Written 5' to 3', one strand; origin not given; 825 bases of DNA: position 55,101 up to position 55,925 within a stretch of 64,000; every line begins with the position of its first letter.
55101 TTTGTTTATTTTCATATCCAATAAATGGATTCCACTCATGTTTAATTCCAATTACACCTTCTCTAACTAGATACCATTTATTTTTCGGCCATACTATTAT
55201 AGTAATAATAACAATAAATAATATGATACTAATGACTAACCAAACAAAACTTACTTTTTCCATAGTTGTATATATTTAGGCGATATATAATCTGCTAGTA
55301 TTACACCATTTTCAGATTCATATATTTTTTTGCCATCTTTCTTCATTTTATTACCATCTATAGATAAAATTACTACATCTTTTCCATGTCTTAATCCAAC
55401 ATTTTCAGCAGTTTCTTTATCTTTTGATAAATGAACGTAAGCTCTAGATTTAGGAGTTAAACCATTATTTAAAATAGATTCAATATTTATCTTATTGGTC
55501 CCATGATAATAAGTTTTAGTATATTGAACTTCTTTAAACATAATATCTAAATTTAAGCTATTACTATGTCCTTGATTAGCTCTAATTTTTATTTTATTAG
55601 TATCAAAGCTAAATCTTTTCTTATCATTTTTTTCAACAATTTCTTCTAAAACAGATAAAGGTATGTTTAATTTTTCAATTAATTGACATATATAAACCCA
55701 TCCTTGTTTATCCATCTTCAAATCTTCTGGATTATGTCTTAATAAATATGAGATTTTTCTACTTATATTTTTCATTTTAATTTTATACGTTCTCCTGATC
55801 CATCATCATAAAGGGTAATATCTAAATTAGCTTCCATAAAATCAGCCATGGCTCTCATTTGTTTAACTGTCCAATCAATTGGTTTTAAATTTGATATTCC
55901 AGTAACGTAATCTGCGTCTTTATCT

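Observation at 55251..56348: Tpt1/KptA RNA 2'-phosphotransferase plus a DUF4031-like protein inside the tRNA gene cluster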

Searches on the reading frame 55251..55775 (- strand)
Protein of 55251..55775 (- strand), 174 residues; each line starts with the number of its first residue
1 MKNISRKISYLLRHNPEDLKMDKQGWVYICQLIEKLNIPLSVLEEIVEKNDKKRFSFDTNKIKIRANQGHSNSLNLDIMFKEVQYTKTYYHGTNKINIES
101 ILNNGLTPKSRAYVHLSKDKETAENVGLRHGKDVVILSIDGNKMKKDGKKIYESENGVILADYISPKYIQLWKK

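Call 3: search_protein_families(library=pfam, proteins=[window:55251-55775:-], max_evalue=0.1)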
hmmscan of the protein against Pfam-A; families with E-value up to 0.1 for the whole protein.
window:55251-55775:- (174 aa): 3 families
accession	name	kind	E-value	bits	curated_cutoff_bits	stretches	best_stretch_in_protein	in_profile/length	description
PF01885.22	PTS_2-RNA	-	4.6e-41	141.2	26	1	3-162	5-176/177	RNA 2'-phosphotransferase, Tpt1 / KptA family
PF20067.5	SSL_N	-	0.027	14.7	18.9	1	14-28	21-35/46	Strictosidine synthase-like, N-terminal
PF00644.27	PARP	-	0.04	13.9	26.7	1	72-109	48-72/199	Poly(ADP-ribose) polymerase catalytic domain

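Call 4: search_protein_families(library=phrogs, proteins=[window:55251-55775:-], max_evalue=0.01)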
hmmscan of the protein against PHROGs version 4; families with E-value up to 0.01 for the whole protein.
window:55251-55775:- (174 aa): 2 families
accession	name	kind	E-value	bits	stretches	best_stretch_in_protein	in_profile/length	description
phrog_5470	-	DNA, RNA and nucleotide metabolism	9.8e-53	179.3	1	2-172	7-181/183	RNA 2'-phosphotransferase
phrog_11974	-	unknown function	0.0013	19.1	1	80-110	141-171/369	-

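Call 6: search_solved_structures(query=window:55251-55775:-, show_alignments=3)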
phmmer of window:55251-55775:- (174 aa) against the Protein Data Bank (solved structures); distinct sequences matched with E-value up to 0.001: 13.
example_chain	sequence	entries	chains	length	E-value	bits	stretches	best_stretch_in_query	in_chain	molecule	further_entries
7kw8_A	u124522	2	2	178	6e-33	117.5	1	3-170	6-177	tRNA 2'-phosphotransferase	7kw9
9ld4_A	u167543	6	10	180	1.4e-27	100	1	2-170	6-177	Probable RNA 2'-phosphotransferase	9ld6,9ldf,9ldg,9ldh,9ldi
9ldc_A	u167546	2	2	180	7e-27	97.7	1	2-170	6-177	Probable RNA 2'-phosphotransferase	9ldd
9ld3_A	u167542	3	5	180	7.6e-27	97.6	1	2-170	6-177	Probable RNA 2'-phosphotransferase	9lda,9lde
8tfi_A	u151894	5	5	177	1.2e-25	93.7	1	4-161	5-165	Probable RNA 2'-phosphotransferase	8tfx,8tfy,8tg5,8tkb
8tfz_A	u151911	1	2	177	1.2e-24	90.5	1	4-161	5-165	Probable RNA 2'-phosphotransferase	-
6e3a_A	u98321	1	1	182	4.8e-23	85.2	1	3-170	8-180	Probable RNA 2'-phosphotransferase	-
6ede_A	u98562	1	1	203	6.3e-23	84.9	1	3-170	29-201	Probable RNA 2'-phosphotransferase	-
1wfx_A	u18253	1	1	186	2.3e-13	53.7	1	4-169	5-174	Probable RNA 2'-phosphotransferase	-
8tg3_A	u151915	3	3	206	3.3e-13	53.3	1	4-169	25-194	Probable RNA 2'-phosphotransferase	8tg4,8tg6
7yw2_A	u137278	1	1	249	8.9e-10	42.1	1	4-162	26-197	tRNA 2'-phosphotransferase 1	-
7yw3_A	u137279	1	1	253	2.5e-09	40.6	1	4-162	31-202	tRNA 2'-phosphotransferase 1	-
7yw4_A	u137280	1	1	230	3.6e-09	40.1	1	4-170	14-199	tRNA 2'-phosphotransferase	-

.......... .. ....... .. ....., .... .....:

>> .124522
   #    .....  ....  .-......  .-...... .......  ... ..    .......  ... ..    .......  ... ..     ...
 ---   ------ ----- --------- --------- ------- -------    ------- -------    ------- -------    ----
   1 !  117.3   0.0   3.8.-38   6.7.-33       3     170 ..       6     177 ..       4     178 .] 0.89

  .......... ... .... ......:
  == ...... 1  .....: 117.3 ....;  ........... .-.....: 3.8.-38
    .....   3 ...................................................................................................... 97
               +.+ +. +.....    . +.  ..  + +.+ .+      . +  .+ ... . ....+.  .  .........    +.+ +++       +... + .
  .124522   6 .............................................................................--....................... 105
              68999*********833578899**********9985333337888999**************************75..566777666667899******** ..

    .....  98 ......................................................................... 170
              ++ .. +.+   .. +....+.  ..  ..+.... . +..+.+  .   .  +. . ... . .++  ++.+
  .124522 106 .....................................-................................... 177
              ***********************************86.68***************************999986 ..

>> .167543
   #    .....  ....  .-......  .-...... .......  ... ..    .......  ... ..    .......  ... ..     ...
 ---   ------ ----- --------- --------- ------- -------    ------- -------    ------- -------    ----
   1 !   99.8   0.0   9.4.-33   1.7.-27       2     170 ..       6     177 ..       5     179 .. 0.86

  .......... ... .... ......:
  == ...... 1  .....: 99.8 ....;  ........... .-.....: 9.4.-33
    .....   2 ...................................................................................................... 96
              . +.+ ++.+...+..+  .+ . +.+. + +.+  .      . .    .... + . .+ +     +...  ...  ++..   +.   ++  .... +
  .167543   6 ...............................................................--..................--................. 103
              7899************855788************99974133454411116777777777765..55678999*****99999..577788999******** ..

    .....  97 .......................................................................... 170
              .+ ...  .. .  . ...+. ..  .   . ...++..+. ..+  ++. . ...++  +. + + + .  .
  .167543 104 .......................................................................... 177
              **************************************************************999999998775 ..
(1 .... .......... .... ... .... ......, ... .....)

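Call 7: search_dna_similar(query=window:55251-55775:-, collection=phages, mode=protein, max_rows=40)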
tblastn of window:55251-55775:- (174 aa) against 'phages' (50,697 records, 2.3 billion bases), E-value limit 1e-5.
Records with a match: 98; places in all: 98; records where one place covers at least 80% of the query: 97.
Best place of each record, by identity: <60% 98.
By first word of the organism name: Erwinia 61; Dickeya 8; Klebsiella 7; Serratia 6; Clostridioides 4; Bacillus 3; Clostridium 2; Listeria 2; Peptoclostridium 1; Yersinia 1; and 3 more.
By host as written in the record: Erwinia amylovora 53; Klebsiella pneumoniae 9; Dickeya solani MK10 6; Clostridioides difficile 3; - 3; Clostridium difficile 2; Erwinia amylovora strain phiEa100 ATCC 29780 2; Erwinia amylovora 1/79 2; and 13 more.
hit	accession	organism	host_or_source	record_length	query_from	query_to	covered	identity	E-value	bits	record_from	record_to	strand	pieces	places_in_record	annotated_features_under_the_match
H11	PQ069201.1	Bacillus phage C30-3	Bacillus sp. C30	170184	4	170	96%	44.8%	2e-34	132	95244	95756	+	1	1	record has no annotation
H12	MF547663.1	Clostridioides phage LIBA2945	Clostridioides difficile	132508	8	173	95%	44.5%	3e-35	135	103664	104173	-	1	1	RNA 2'-phosphotransferase-like protein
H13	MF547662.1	Clostridioides phage LIBA6276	Clostridioides difficile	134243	8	173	95%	44.5%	3e-35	135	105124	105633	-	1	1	RNA 2'-phosphotransferase-like protein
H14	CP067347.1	Clostridioides phage ES-S-0107-01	Clostridioides sp. ES-S-0107-01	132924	3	173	98%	42.7%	3e-34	132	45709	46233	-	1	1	record has no annotation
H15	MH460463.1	Dickeya phage vB_DsoM_AD1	Dickeya solani MK10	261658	2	174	99%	41.8%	3e-33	129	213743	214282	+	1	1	putative RNA NAD 2 | hypothetical protein (x2)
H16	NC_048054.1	Dickeya phage vB_DsoM_AD1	Dickeya solani MK10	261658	2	174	99%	41.8%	3e-33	129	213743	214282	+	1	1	RNA 2'-phosphotransferase | hypothetical protein (x2)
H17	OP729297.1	Erwinia phage vB_Ea_2910A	Erwinia amylovora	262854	2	174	99%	41.8%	1e-32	127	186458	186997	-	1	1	hypothetical protein (x2)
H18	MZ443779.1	Erwinia phage pEa_SNUABM_33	Erwinia amylovora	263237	2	174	99%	41.8%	2e-32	127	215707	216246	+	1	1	hypothetical protein (x3)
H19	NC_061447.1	Erwinia phage pEa_SNUABM_33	Erwinia amylovora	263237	2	174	99%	41.8%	2e-32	127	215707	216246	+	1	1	RNA 2'-phosphotransferase | hypothetical protein (x2)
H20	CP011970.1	Peptoclostridium phage phiCDIF1296T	Peptoclostridium difficile strain ...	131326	8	173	95%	43.4%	5e-34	131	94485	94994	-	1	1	putative RNA 2'-phosphotransferase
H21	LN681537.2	Clostridium phage phiCD211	Clostridium difficile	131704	8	173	95%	43.4%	5e-34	131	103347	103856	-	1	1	kptA: RNA 2'-phosphotransferase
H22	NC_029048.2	Clostridium phage phiCD211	Clostridium difficile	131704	8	173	95%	43.4%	5e-34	131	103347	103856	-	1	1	kptA: RNA 2'-phosphotransferase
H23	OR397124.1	Clostridioides phage AR1086-1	Clostridioides difficile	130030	8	170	94%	44.1%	1e-32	127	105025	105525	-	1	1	kptA: putative RNA 2'-phosphotransferase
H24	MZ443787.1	Erwinia phage pEa_SNUABM_39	Erwinia amylovora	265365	2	171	98%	41.5%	5e-34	131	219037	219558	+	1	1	hypothetical protein (x2)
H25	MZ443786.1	Erwinia phage pEa_SNUABM_2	Erwinia amylovora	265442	2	171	98%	41.5%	5e-34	131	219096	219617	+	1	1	hypothetical protein (x2)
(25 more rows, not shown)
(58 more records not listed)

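Call 18: find_encoding_contigs(protein=window:55251-55775:-, flank=10000, max_places=6)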
Protein window:55251-55775:- (174 aa): no gene with exactly this product is on record in the collection.

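Call 19: find_homologous_proteins(query=window:55251-55775:-, max_evalue=1e-10)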
Query window:55251-55775:- (174 aa): 423 proteins with E <= 1e-10 among 582 candidates; the best 120 are listed.
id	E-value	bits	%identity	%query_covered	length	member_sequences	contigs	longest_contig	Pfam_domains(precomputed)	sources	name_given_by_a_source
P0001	9.3e-108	376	99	100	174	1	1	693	PF01885.23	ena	-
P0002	2.9e-73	263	71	99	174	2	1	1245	PF01885.23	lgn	-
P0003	2.7e-72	260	70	99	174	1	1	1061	PF01885.23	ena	-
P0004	1.4e-69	251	69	98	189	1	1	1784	PF01885.23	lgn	-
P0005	4.9e-67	243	68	99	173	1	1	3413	PF01885.23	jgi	jgi:putative RNA 2'-phosphotransferase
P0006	1.3e-66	242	65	99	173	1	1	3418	PF01885.23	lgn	-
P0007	1.3e-66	242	67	98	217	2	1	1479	PF01885.23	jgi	-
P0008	2.8e-66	241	66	99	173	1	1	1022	PF01885.23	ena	-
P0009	3.5e-66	240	66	98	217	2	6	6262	PF01885.23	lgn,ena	-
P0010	1.8e-65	238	66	99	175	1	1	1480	PF01885.23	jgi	jgi:putative RNA 2'-phosphotransferase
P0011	2.7e-65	237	67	98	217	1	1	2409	PF01885.23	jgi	jgi:putative RNA 2'-phosphotransferase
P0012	3.1e-65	237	67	98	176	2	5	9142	PF01885.23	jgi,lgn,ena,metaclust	metaclust:\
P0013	4.2e-65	237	64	98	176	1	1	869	PF01885.23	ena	-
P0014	5.5e-65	236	66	97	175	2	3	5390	PF01885.23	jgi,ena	-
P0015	6.1e-65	236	64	99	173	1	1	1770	PF01885.23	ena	-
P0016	6.3e-64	233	64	98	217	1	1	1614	PF01885.23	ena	-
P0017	1.3e-63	232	63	99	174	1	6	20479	PF01885.23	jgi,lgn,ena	-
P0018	5.3e-63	230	65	98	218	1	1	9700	PF01885.23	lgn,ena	-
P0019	6.8e-63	230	63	99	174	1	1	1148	PF01885.23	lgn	-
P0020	1.3e-62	229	64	98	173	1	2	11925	PF01885.23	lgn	-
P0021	2.2e-62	228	62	99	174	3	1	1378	PF01885.23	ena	-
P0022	2.3e-62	228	63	99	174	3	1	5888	PF01885.23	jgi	-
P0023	2.9e-62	228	60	100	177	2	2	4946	PF01885.23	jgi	jgi:putative RNA 2'-phosphotransferase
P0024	3.3e-62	227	65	98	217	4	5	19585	PF01885.23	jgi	-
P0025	4.0e-62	227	64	98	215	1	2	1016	PF01885.23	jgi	jgi:putative RNA 2'-phosphotransferase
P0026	9.2e-62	226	62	99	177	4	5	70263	PF01885.23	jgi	jgi:putative RNA 2'-phosphotransferase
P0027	1.2e-61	226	65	98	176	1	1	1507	PF01885.23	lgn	-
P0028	3.0e-61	224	64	98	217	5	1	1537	PF01885.23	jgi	-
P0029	3.0e-61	224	62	98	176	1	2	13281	PF01885.23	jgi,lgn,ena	-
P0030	3.8e-61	224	64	98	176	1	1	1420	PF01885.23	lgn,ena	-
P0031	4.0e-61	224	64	98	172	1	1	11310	PF01885.23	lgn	-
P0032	5.4e-61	223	60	97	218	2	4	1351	PF01885.23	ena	-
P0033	5.4e-61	223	63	98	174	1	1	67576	PF01885.23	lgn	-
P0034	7.1e-61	223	62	99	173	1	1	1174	PF01885.23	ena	-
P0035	9.0e-61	223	62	99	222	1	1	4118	PF01885.23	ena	-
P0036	1.2e-60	222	60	99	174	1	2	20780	PF01885.23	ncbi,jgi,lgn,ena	-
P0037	1.5e-60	222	60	98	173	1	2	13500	PF01885.23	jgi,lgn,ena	-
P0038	3.0e-60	221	62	98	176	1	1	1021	PF01885.23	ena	-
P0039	3.2e-60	221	64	98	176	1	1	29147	PF01885.23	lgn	-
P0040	3.7e-60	221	64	98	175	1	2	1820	PF01885.23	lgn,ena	-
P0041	5.8e-60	220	64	98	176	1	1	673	PF01885.23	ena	-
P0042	6.2e-60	220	64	98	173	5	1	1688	PF01885.23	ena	-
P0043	7.7e-60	220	62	96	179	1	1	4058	PF01885.23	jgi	jgi:putative RNA 2'-phosphotransferase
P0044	9.8e-60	219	62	99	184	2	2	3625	PF01885.23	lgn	-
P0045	1.3e-59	219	60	99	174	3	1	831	PF01885.23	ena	-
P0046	1.6e-59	219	61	97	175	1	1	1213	PF01885.23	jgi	jgi:putative RNA 2'-phosphotransferase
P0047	3.3e-59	218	61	99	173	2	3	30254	PF01885.23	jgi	jgi:putative RNA 2'-phosphotransferase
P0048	3.4e-59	218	64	99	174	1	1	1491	PF01885.23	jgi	jgi:putative RNA 2'-phosphotransferase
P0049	5.3e-59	217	62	98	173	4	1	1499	PF01885.23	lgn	-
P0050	6.2e-59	217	61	97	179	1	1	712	PF01885.23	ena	-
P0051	6.5e-59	217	62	97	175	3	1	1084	PF01885.23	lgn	-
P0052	1.2e-58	216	60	99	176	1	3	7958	PF01885.23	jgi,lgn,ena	-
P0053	2.2e-58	215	58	98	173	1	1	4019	PF01885.23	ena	-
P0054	2.8e-58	215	58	96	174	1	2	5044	PF01885.23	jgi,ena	jgi:putative RNA 2'-phosphotransferase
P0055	2.8e-58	215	60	96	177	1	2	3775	PF01885.23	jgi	-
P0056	3.5e-58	214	61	98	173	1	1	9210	PF01885.23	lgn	-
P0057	3.5e-58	214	59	99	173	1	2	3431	PF01885.23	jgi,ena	-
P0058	4.8e-58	214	60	98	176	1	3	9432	PF01885.23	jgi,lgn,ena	-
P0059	8.5e-58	213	58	98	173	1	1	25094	PF01885.23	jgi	-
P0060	2.1e-57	212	63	99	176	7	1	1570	PF01885.23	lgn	-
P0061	7.5e-57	210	61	99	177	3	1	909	PF01885.23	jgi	-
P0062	1.1e-56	209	60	96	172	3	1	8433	PF01885.23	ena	-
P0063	1.5e-56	209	62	98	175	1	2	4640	PF01885.23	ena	-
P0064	4.7e-56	207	59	96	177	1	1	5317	PF01885.23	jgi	jgi:putative RNA 2'-phosphotransferase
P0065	6.0e-56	207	58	98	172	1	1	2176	PF01885.23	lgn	-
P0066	6.5e-56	207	58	98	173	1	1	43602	PF01885.23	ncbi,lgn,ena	-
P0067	6.8e-56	207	59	94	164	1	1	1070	PF01885.23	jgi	-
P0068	1.1e-55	206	58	98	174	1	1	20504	PF01885.23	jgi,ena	jgi:putative RNA 2'-phosphotransferase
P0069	1.1e-55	206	56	98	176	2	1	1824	PF01885.23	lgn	-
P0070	1.6e-55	206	60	95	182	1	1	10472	PF01885.23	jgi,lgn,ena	-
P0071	2.9e-55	205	58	99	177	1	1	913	PF01885.23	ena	-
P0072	4.4e-55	204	57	99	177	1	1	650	PF01885.23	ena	-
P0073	1.3e-54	203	62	93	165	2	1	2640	PF01885.23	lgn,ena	-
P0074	2.8e-54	202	57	96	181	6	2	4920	PF01885.23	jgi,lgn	-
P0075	3.1e-54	201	58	95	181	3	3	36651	PF01885.23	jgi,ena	-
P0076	3.3e-54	201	57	96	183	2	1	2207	PF01885.23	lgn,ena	-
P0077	3.7e-54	201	58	99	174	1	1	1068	PF01885.23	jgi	jgi:putative RNA 2'-phosphotransferase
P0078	4.5e-54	201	57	99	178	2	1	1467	PF01885.23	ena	-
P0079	5.3e-54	201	56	96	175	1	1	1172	PF01885.23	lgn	-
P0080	8.3e-54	200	56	100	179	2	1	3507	PF01885.23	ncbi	ncbi:MAG: RNA 2'-phosphotransferase [Nanoarchaeota archaeon]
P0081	2.6e-53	198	62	87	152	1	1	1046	PF01885.23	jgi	jgi:putative RNA 2'-phosphotransferase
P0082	4.5e-53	198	55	98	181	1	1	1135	PF01885.23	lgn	-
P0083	6.9e-53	197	59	95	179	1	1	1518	PF01885.23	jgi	jgi:putative RNA 2'-phosphotransferase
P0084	7.1e-53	197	59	98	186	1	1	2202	PF01885.23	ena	-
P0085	2.1e-52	195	58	99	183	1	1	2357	PF01885.23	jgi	jgi:putative RNA 2'-phosphotransferase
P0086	2.2e-52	195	54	99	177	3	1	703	PF01885.23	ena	-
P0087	1.1e-51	193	55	96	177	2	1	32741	PF01885.23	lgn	-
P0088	1.2e-50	190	58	98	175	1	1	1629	PF01885.23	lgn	-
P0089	2.8e-50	189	66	81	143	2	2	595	PF01885.23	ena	-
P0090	5.3e-49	184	54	97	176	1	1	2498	PF01885.23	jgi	-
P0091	7.7e-49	184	57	98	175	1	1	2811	PF01885.23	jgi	-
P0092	7.9e-48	181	53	99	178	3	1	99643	PF01885.23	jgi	jgi:putative RNA 2'-phosphotransferase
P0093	5.1e-46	175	53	98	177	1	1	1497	PF01885.23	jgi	jgi:putative RNA 2'-phosphotransferase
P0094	3.0e-45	172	52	98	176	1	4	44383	PF01885.23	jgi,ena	-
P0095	1.8e-44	170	54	96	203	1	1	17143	PF01885.23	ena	-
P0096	2.7e-44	169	55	97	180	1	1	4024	PF01885.23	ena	-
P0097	1.8e-43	166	53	98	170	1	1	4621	PF01885.23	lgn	-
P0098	1.9e-43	166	55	96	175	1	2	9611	PF01885.23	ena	-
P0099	2.4e-43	166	52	98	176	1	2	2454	PF01885.23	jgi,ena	jgi:putative RNA 2'-phosphotransferase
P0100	2.9e-43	166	52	95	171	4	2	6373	PF01885.23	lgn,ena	-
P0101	3.6e-43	165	49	96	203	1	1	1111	PF01885.23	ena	-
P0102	3.7e-43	165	52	95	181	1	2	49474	PF01885.23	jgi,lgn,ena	jgi:putative RNA 2'-phosphotransferase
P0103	6.7e-43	165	52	98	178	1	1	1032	PF01885.23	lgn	-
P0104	2.2e-42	163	53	95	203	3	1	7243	PF01885.23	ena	-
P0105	2.4e-42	163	51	96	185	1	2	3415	PF01885.23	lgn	-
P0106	3.5e-42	162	51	96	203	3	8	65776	PF01885.23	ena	-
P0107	8.8e-42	161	51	98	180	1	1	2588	PF01885.23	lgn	-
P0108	9.1e-42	161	52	96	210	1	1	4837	PF01885.23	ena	-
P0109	1.0e-41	161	51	97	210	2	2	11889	PF01885.23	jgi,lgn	jgi:putative RNA 2'-phosphotransferase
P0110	1.9e-41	160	52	97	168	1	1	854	PF01885.23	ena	-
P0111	2.3e-41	160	51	97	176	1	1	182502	PF01885.23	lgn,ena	-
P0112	3.0e-41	159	49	97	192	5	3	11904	PF01885.23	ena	-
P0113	4.4e-41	159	50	97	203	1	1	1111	PF01885.23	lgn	-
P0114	1.3e-40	157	49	96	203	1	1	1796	PF01885.23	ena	-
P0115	1.4e-40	157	49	96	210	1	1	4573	PF01885.23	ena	-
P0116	3.4e-40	156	48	96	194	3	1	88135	PF01885.23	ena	-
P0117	3.6e-40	156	51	97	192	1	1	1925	PF01885.23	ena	-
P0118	4.3e-40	155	51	96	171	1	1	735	PF01885.23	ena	-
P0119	4.4e-40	155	49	96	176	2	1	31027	PF01885.23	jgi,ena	-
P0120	6.0e-40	155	48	95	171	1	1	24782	PF01885.23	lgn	-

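Call 21: find_encoding_contigs(protein=P0026, flank=10000, max_places=3)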
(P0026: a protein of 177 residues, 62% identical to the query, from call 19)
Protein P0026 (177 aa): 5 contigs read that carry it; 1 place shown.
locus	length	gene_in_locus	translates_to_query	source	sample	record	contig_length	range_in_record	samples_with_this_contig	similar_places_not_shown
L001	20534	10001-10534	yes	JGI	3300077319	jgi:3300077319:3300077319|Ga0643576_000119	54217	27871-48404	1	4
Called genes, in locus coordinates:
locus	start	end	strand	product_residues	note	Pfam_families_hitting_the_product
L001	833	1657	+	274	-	-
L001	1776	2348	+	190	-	-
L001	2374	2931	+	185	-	-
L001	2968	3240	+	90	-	-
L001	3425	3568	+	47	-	-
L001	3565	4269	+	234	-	-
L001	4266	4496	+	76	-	-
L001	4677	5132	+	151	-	PF13004:BACON (weak), PF19190:BACON_2 (weak)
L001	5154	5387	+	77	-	-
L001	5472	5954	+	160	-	-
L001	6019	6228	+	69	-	-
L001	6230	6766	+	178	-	-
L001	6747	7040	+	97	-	-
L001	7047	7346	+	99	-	-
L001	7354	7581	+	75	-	PF01176:eIF-1a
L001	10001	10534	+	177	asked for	PF01885:PTS_2-RNA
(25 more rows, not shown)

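Call 22: find_encoding_contigs(protein=P0033, flank=10000, max_places=3)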
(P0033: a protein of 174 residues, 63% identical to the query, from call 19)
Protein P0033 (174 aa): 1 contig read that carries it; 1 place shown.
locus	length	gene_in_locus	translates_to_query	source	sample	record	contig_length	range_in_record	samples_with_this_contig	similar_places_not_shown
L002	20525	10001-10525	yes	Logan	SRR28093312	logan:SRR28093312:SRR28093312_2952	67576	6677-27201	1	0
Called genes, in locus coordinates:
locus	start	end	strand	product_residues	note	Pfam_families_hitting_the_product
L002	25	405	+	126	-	-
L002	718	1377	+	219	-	PF04480:DUF559, PF18741:MTES_1575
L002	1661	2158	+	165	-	-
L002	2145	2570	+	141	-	-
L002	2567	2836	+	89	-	-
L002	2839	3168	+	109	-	-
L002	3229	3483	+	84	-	-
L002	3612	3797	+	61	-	-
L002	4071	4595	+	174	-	-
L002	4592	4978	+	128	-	PF09424:YqeY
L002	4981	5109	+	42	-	-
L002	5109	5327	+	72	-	-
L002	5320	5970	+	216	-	-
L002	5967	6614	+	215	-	-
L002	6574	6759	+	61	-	-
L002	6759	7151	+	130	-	-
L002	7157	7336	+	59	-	-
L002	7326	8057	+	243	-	PF04446:Thg1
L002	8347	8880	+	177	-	-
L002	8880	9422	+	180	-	-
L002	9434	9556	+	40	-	-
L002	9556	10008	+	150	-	PF13223:DUF4031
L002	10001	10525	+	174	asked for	PF01885:PTS_2-RNA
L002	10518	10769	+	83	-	-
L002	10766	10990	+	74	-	-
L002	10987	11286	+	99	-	-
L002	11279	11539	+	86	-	-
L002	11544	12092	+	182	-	PF01327:Pep_deformylase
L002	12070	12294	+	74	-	-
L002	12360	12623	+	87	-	-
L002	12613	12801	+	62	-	-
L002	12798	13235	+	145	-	-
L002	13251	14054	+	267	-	-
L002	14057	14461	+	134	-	-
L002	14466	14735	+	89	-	-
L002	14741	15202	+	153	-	-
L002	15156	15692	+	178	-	-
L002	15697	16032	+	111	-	-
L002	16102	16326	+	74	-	-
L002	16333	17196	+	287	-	PF04055:Radical_SAM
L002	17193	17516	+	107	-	-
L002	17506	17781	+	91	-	-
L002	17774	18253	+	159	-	PF24749:DUF7695 (weak)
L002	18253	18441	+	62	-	-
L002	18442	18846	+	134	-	-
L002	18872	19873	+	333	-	PF01734:Patatin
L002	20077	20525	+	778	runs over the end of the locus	PF03420:Peptidase_S77, PF20034:Peptidase_S80 (weak)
